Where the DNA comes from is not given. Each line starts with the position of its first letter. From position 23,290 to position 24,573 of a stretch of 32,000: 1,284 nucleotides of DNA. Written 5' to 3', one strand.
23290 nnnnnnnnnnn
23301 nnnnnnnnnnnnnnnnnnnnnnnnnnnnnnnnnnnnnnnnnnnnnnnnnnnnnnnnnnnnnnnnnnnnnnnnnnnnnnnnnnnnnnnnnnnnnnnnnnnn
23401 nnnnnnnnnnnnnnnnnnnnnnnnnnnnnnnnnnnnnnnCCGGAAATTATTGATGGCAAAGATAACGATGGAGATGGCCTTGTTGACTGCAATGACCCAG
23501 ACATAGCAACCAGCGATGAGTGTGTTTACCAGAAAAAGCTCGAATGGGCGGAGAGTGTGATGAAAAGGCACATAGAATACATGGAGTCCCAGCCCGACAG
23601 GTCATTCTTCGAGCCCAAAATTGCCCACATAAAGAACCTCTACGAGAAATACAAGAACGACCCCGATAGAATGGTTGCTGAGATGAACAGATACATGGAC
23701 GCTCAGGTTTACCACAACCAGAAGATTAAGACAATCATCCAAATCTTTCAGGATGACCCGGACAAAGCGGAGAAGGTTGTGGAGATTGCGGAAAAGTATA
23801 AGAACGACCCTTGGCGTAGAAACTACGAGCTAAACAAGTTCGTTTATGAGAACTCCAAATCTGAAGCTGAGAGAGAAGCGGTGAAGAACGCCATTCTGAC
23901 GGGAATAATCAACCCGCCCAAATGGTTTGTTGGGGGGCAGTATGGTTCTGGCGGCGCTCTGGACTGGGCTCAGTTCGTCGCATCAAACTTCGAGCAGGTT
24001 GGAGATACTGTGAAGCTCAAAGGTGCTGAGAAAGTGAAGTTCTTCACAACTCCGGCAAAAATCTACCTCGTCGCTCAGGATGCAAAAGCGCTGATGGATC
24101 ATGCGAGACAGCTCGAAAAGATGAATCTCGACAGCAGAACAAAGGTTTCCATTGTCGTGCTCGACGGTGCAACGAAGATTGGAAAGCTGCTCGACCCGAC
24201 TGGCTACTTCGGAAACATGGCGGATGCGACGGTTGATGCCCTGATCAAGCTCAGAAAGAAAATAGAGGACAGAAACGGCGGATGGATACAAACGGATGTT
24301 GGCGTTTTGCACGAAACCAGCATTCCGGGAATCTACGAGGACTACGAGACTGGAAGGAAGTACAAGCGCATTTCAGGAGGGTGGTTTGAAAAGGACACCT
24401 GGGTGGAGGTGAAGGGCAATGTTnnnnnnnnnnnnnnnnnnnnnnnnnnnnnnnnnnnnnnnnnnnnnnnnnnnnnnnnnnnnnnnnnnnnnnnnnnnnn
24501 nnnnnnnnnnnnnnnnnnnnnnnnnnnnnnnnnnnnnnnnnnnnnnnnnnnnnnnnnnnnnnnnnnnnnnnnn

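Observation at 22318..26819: Translationally coupled five-gene cluster encoding only exported, membrane or lipoproteins of no recognisable family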

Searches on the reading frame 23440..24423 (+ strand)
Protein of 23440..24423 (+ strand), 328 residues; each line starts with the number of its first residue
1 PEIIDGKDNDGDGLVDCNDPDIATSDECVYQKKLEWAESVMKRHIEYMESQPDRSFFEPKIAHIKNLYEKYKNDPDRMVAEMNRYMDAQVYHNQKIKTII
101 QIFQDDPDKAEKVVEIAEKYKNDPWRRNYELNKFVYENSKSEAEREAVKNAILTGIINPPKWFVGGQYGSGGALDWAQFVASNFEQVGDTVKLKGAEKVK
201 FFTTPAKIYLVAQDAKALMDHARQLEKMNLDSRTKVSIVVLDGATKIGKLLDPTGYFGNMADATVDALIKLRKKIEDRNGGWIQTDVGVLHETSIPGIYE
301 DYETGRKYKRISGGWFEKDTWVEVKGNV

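Call 37: find_related_loci(query=A2, collection=genome_contigs, flank=10000)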
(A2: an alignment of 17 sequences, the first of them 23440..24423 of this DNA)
Query A2 (328 aa) in genome_contigs; peptide patterns used: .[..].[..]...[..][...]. (x = any residue, [..] = any of these).
11 stretches matched a pattern; 7 encode a relative of the query (tblastn E <= 1e-3); 7 distinct loci.
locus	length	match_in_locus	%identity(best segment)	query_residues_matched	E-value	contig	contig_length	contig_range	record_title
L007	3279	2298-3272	67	5-324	3e-154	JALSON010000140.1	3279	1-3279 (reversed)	MAG: Thermococcaceae archaeon isolate 356-284_metabat1_scaf2bin.116 356-284_scaffold_26115_c1, whole genome shotgun sequ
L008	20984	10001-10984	64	5-327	2e-142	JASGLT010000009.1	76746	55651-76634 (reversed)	MAG: Thermococcaceae archaeon isolate DJKA121_NP-J24_bin.11 scaffold_45, whole genome shotgun sequence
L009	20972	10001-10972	64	8-327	4e-140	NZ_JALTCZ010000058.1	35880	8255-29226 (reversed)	MAG: Thermococcus sp. isolate S013_metabat2_scaf2bin.060 S013_NODE_172_length_35880_cov_4.373871, whole genome shotgun s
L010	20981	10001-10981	63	5-327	8e-140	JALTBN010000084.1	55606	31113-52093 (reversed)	MAG: Thermococcus sp. isolate S013_maxbin2_scaf2bin.030 S013_NODE_66_length_55606_cov_66.909587, whole genome shotgun se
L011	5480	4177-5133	63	14-327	2e-139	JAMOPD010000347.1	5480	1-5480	MAG: Thermococcaceae archaeon isolate 4559-240_metabat1_scaf2bin.019 4559-240_scaffold_5714_c1, whole genome shotgun seq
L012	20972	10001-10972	62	8-327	5e-136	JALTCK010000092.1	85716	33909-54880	MAG: Thermococcus sp. isolate S013_metabat2_scaf2bin.004 S013_NODE_33_length_85716_cov_2.845821, whole genome shotgun se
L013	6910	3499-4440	37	5-324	2e-68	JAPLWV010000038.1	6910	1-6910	MAG: Candidatus Micrarchaeota archaeon isolate LacPavin_0920_SED5_MAG_46_22 LacPavin_0920_SED5_scaffold_1760833, whole g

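Call 40: find_related_loci(query=A2, collection=metagenome_contigs, flank=8000)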
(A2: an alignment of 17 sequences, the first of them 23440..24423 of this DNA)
Query A2 (328 aa) in metagenome_contigs; peptide patterns used: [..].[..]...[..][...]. (x = any residue, [..] = any of these).
58 stretches matched a pattern; 7 encode a relative of the query (tblastn E <= 1e-3); 7 distinct loci.
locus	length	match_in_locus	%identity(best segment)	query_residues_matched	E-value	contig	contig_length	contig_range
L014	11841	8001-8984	100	1-328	0e+0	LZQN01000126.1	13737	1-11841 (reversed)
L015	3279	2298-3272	67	5-324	2e-154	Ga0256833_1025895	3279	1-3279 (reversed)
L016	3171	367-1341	66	5-324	1e-152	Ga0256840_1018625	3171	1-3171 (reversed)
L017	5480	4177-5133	63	14-327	1e-139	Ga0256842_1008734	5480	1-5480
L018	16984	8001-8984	62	5-327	6e-130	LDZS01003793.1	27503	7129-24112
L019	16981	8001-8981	63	5-327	2e-140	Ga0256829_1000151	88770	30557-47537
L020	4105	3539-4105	60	8-191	1e-75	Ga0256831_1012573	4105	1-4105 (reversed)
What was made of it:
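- Tried and rejected: The metagenome scan returned only close relatives (call 40).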

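Call 43: predict_structure(alignment_id=A2)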
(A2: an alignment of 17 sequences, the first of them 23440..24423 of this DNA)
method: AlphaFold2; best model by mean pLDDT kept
length: 328 residues; sequences in the alignment: 17
mean_pLDDT: 60.9   pTM: 0.41
mean pLDDT of the five models: 60.9, 57.1, 56.9, 55.6, 54.9
residues with pLDDT >= 90: 21; 70-90: 113; 50-70: 81; < 50: 113
segments of 3 or more residues with pLDDT < 50: 1-7, 158-215, 228-230, 234-263, 277-280, 313-317
pLDDT, mean of each block of 10 residues (from residue 1): 42 55 59 70 75 79 92 81 73 78 91 89 69 84 75 51 30 36 39 39 37 49 52 49 35 33 52 51 72 74 82 52 67
secondary structure, 60 per line:
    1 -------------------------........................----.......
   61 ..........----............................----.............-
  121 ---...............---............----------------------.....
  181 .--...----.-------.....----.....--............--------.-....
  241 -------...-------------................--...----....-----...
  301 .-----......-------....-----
elements in order: H26-49 H54-70 H75-102 H107-119 H124-138 H142-153 H176-181 E199-203 E208-212 H215-226 E237-240 E248-250 H265-279 E282-284 E289-292 E298-301 E307-312 E320-323
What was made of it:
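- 23527..24423 (+): O1 conserved C-terminal module: a helical bundle (residues ~404-530) plus an alpha/beta region (531-702). It contains the motifs PPKW-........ and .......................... The AF2 helical part has pLDDT 70-92, while the most conserved part is below 50 (call 43).
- Closest known: Cohesin-dockerin anchoring. Different: The O1 module is helical and alpha/beta, not a cohesin beta-sandwich (call 43).
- The most conserved part of the O1 module could not be modelled (pLDDT below 50, call 43).
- Tried and rejected: The C-terminal module with a 17-sequence alignment gave pLDDT 61 (call 43).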

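Call 47: fold_search(model_id=the predicted structure, library=pdb)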
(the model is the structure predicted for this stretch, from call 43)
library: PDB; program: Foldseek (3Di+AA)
matches with E <= 10: 190; with E <= 0.001: 0
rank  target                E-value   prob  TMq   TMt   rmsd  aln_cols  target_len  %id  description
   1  8j7u_A                4.6e-01  0.07  0.12  0.14  19.4       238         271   12  Cryo-EM structure of hZnT7-Fab complex in zinc-bound state, determined in outward-facing conformation (released 2023-09-20)
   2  6bm9_B                1.5e+00  0.06  0.11  0.14  14.0       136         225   10  Directed evolutionary changes in MBL super family - VIM-2 Round 10 (released 2018-11-21)
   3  1u6z_A                1.8e+00  0.04  0.12  0.09  16.7       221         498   13  Structure of an E. coli Exopolyphosphatase: Insight into the processive hydrolysis of polyphosphate and its regulation (released 2005-12-06)
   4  5kah_G                1.8e+00  0.03  0.13  0.11  22.9       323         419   10  Crystal structure of a dioxygenase in the Crotonase superfamily in P21, V425T mutant (released 2017-06-21)
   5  6bm9_C                1.9e+00  0.06  0.11  0.15  14.0       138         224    9  Directed evolutionary changes in MBL super family - VIM-2 Round 10 (released 2018-11-21)
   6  5kah_K                2.0e+00  0.03  0.14  0.12  21.9       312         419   11  Crystal structure of a dioxygenase in the Crotonase superfamily in P21, V425T mutant (released 2017-06-21)
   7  4og1                  2.2e+00  0.13  0.13  0.16  11.2        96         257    7  Crystal Structure of a Putative Enoyl-CoA Hydratase from Novosphingobium aromaticivorans DSM 12444 (released 2014-01-29)
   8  6qpg_A                2.2e+00  0.05  0.09  0.05  11.0        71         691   17  Influenza A virus Polymerase Heterotrimer A/nt/60/1968(H3N2) in complex with Nanobody NB8205 (released 2019-09-04)
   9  8jgw_A                2.3e+00  0.04  0.11  0.08  17.2       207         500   12  Crystal structure of Klebsiella pneumoniae exopolyphosphatase (released 2024-05-15)
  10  6xmv                  2.5e+00  0.12  0.12  0.13  15.3       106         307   12  The crystal structure of Neisseria gonorrhoeae DolP (NGO1985) (released 2021-11-17)
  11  8zb3_C                2.6e+00  0.09  0.10  0.11   9.3        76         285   17  Crystal structure of NudC from Mycobacterium abscessus (released 2024-12-11)
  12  6qpg_J                2.6e+00  0.04  0.09  0.05  10.9        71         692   17  Influenza A virus Polymerase Heterotrimer A/nt/60/1968(H3N2) in complex with Nanobody NB8205 (released 2019-09-04)
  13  9jtq                  2.7e+00  0.09  0.19  0.23  11.1       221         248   10  Crystal structure of the light-driven proton pump heimdallarchaeial rhodopsin HeimdallR1 (released 2025-04-02)
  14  8g5y_SD               2.7e+00  0.08  0.11  0.15  11.1       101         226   13  mRNA decoding in human is kinetically and structurally distinct from bacteria (IC state) (released 2023-04-19)
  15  8c3a_CU               2.7e+00  0.07  0.10  0.15  12.3        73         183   18  Crystal structure of ailanthone bound to the Candida albicans 80S ribosome (released 2024-01-10)
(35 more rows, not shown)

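Call 48: search_protein_families(library=pfam, proteins=[L013:4446-5021:+], max_evalue=0.1)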
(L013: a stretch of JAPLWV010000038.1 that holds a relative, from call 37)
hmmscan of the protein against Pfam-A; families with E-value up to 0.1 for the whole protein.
L013:4446-5021:+ (192 aa): 1 family
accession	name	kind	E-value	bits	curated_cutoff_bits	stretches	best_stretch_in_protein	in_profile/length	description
PF13517.12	FG-GAP_3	-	0.00016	22.6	26.9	1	78-141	1-60/61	FG-GAP-like repeat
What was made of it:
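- On FG-GAP repeat (PF13517): The Micrarchaeota O3 homologue scores 22.6 bits against a cut-off of 26.9, E 1.6e-4 (call 48).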

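Call 90: search_protein_families(library=pfam, proteins=[L009:9032-10975:+, L008:8210-10987:+, L011:2980-5127:+], max_evalue=0.01)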
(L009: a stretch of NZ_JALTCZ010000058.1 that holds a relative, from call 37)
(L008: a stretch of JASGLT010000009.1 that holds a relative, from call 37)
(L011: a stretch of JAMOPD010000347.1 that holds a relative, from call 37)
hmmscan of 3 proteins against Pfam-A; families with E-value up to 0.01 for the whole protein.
L009:9032-10975:+ (648 aa): 0 families

L008:8210-10987:+ (926 aa): 0 families

L011:2980-5127:+ (716 aa): 0 families

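Call 101: fold_search(model_id=the predicted structure, library=viral)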
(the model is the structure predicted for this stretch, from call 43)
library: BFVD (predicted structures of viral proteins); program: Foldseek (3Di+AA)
matches with E <= 10: 359; with E <= 0.001: 0
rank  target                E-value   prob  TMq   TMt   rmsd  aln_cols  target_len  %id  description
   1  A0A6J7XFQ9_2          4.9e-02  0.21  0.12  0.04  16.3       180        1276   17  RadC-like JAB domain containing protein [uncultured Caudovirales phage]
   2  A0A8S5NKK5            6.5e-02  0.72  0.18  0.10  13.9       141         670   15  Uncharacterized protein [Siphoviridae sp. ctK0l2]
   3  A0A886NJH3            1.2e-01  0.63  0.16  0.21  11.8       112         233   18  (no name in the UniProt tables at hand)
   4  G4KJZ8                1.3e-01  0.08  0.15  0.13  23.1       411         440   10  (no name in the UniProt tables at hand)
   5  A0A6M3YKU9            1.9e-01  0.15  0.11  0.11  20.3       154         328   10  (no name in the UniProt tables at hand)
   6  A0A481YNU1            2.8e-01  0.16  0.10  0.15  15.1       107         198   13  Uncharacterized protein [Pithovirus LCDPAC02]
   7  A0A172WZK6            3.6e-01  0.20  0.15  0.25  12.3       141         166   10  ORF_5 [Catopsilia pomona nucleopolyhedrovirus]
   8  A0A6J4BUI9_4          4.0e-01  0.20  0.12  0.05   7.7        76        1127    8  (no name in the UniProt tables at hand)
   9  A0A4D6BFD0            4.8e-01  0.06  0.10  0.14  16.0       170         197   10  (no name in the UniProt tables at hand)
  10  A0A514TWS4            5.6e-01  0.33  0.15  0.25   6.4        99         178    8  Uncharacterized protein [Aeromonas phage D6]
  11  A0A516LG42            5.6e-01  0.04  0.13  0.13  31.4       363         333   12  (no name in the UniProt tables at hand)
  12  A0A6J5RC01            5.9e-01  0.72  0.12  0.49   3.5        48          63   19  Uncharacterized protein [uncultured Caudovirales phage]
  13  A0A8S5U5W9            5.9e-01  0.12  0.12  0.24  16.9       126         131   10  Uncharacterized protein [Siphoviridae sp. cteLh2]
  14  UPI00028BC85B         6.6e-01  0.11  0.13  0.11  15.0       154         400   12  (no name look-up for this kind of identifier)
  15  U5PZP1                6.9e-01  0.30  0.13  0.40   7.7        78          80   13  Uncharacterized protein [Acinetobacter phage Presley]
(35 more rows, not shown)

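Call 102: find_related_loci(query=A2, collection=viral_contigs, flank=5000)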
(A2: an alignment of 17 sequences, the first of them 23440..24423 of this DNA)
Query A2 (328 aa) in viral_contigs; peptide patterns used: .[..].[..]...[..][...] (x = any residue, [..] = any of these).
3 stretches matched a pattern, but none encodes a relative of the query by tblastn (E <= 1e-3).
